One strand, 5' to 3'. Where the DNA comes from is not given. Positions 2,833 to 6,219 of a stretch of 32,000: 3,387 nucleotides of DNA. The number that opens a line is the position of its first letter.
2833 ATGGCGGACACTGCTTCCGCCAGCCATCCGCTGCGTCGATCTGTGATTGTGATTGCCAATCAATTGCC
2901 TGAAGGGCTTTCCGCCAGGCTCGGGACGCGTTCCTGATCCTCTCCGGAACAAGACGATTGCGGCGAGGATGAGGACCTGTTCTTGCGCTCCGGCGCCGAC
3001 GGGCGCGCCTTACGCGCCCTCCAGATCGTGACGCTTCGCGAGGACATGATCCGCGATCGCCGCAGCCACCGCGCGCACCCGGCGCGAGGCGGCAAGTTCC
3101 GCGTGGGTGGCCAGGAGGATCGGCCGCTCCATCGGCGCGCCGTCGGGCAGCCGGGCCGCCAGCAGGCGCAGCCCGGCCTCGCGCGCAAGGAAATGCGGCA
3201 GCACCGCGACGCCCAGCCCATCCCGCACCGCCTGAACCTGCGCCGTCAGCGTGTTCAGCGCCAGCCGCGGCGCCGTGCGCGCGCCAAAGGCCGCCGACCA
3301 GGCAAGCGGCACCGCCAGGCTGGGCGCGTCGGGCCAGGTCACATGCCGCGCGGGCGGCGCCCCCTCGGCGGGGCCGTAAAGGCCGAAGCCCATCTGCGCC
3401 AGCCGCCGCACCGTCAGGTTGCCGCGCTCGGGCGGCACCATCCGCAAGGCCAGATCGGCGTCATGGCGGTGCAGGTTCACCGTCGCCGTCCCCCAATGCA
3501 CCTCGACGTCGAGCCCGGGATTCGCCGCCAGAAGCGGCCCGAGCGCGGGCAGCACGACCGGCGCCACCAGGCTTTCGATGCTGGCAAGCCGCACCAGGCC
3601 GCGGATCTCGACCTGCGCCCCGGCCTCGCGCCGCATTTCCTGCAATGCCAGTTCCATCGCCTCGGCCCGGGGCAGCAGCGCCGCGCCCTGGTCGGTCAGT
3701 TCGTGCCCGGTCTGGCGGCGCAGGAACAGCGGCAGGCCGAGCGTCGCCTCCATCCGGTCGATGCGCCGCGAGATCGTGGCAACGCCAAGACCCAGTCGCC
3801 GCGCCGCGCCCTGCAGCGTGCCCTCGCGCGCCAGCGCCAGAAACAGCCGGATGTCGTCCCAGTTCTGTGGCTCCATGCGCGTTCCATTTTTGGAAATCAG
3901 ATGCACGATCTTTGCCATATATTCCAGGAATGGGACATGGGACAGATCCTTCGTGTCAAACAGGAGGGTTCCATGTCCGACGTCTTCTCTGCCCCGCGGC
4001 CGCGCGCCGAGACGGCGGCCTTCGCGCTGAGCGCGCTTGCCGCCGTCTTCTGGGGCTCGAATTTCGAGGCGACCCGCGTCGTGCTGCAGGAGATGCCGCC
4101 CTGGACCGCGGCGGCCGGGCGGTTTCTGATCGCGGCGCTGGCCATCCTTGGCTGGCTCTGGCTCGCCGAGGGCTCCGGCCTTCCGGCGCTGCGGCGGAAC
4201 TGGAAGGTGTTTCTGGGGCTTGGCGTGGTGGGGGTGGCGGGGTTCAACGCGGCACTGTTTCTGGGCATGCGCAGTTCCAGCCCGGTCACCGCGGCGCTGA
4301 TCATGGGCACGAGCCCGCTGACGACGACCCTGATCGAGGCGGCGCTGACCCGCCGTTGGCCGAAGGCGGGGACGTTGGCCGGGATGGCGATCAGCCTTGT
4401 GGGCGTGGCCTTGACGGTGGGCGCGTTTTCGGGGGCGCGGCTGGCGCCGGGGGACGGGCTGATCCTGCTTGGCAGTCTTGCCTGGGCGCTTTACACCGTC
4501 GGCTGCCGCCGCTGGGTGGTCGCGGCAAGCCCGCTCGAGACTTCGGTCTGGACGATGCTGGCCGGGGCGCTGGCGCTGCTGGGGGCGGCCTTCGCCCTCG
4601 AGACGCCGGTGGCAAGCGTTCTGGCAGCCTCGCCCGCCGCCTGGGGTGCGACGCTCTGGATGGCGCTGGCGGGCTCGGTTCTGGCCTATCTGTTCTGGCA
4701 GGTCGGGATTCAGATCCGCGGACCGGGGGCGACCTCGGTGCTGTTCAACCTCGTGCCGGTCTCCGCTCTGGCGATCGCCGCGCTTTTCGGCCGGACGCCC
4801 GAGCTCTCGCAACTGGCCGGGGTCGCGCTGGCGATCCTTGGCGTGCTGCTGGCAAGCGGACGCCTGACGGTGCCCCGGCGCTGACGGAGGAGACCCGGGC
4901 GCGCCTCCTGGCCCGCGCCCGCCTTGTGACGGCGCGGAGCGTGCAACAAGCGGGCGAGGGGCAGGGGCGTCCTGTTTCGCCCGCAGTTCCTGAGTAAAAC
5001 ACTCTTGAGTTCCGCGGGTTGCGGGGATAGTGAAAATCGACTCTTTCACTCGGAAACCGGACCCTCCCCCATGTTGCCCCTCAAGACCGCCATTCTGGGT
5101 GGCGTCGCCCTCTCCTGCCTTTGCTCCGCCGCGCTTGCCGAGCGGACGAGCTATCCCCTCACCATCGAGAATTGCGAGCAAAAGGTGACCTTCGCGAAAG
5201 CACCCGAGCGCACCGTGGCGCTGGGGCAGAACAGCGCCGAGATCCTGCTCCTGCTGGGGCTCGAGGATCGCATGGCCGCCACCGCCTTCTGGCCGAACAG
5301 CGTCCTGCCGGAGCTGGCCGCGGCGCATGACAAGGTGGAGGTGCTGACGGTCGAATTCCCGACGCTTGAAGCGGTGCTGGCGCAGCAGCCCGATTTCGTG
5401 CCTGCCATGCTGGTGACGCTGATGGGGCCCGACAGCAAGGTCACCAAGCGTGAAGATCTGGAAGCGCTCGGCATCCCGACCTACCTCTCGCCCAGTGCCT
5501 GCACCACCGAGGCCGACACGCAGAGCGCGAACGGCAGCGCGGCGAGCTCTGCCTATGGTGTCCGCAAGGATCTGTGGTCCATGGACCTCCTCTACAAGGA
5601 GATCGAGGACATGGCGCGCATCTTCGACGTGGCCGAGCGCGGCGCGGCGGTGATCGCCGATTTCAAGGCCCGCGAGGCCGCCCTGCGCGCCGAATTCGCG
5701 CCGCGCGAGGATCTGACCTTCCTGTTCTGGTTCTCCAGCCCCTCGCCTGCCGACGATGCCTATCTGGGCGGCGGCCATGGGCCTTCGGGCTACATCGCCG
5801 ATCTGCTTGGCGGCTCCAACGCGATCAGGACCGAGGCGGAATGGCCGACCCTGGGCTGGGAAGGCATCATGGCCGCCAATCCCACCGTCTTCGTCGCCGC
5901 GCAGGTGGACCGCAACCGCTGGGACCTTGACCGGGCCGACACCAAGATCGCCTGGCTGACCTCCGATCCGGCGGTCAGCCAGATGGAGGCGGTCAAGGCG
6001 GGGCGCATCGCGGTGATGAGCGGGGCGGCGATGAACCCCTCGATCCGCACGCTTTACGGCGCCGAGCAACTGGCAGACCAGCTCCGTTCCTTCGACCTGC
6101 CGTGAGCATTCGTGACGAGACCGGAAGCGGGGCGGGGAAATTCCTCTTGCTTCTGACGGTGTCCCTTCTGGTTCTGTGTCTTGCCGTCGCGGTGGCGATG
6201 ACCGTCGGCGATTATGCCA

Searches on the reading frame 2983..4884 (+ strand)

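Call 44: search_protein_families(library=pfam, proteins=[window:2983-4884:+], max_evalue=0.0001)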
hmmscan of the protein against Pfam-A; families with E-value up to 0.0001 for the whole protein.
window:2983-4884:+ (633 aa): 1 family
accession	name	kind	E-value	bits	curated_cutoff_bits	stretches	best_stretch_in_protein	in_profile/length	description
PF00892.27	EamA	-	2.9e-38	131.6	28.2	2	490-625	3-134/135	EamA-like transporter family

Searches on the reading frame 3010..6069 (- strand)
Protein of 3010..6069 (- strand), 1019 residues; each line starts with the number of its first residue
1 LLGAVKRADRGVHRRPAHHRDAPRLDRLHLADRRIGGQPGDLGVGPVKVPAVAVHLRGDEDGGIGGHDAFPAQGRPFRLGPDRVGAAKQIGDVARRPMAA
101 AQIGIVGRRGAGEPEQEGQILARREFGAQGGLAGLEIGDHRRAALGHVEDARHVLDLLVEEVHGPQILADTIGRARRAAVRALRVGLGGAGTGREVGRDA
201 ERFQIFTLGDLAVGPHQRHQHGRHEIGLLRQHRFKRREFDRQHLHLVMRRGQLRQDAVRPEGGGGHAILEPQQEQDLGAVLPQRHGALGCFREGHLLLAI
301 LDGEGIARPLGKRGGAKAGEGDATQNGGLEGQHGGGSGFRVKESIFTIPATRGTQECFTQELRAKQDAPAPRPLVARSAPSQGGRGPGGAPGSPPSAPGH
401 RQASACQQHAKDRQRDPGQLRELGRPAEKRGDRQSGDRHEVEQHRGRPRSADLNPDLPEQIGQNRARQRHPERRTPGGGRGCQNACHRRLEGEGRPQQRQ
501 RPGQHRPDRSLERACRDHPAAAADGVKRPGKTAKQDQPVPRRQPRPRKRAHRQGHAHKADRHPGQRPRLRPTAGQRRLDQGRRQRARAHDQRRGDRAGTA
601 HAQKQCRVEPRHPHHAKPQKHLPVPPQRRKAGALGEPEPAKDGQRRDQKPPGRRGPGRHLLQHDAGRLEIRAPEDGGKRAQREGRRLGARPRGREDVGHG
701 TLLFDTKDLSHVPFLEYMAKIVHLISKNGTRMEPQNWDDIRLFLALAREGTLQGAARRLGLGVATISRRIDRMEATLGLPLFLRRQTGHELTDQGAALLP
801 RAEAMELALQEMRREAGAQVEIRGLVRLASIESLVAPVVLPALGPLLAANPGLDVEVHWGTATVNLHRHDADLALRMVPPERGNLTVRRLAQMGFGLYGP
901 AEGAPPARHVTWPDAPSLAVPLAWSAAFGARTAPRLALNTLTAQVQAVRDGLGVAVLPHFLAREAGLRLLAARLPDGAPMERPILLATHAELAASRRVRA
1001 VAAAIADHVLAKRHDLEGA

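Call 44: search_protein_families(library=pfam, proteins=[window:3010-6069:-], max_evalue=0.0001)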
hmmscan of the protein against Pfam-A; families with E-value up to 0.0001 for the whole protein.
window:3010-6069:- (1019 aa): 2 families
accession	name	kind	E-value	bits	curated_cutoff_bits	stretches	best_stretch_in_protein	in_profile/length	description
PF03466.25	LysR_substrate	-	2e-16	60.5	28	1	822-1008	4-207/209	LysR substrate binding domain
PF00126.33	HTH_1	-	7.8e-16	58.2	26.6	1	737-795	1-59/60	Bacterial regulatory helix-turn-helix protein, lysR family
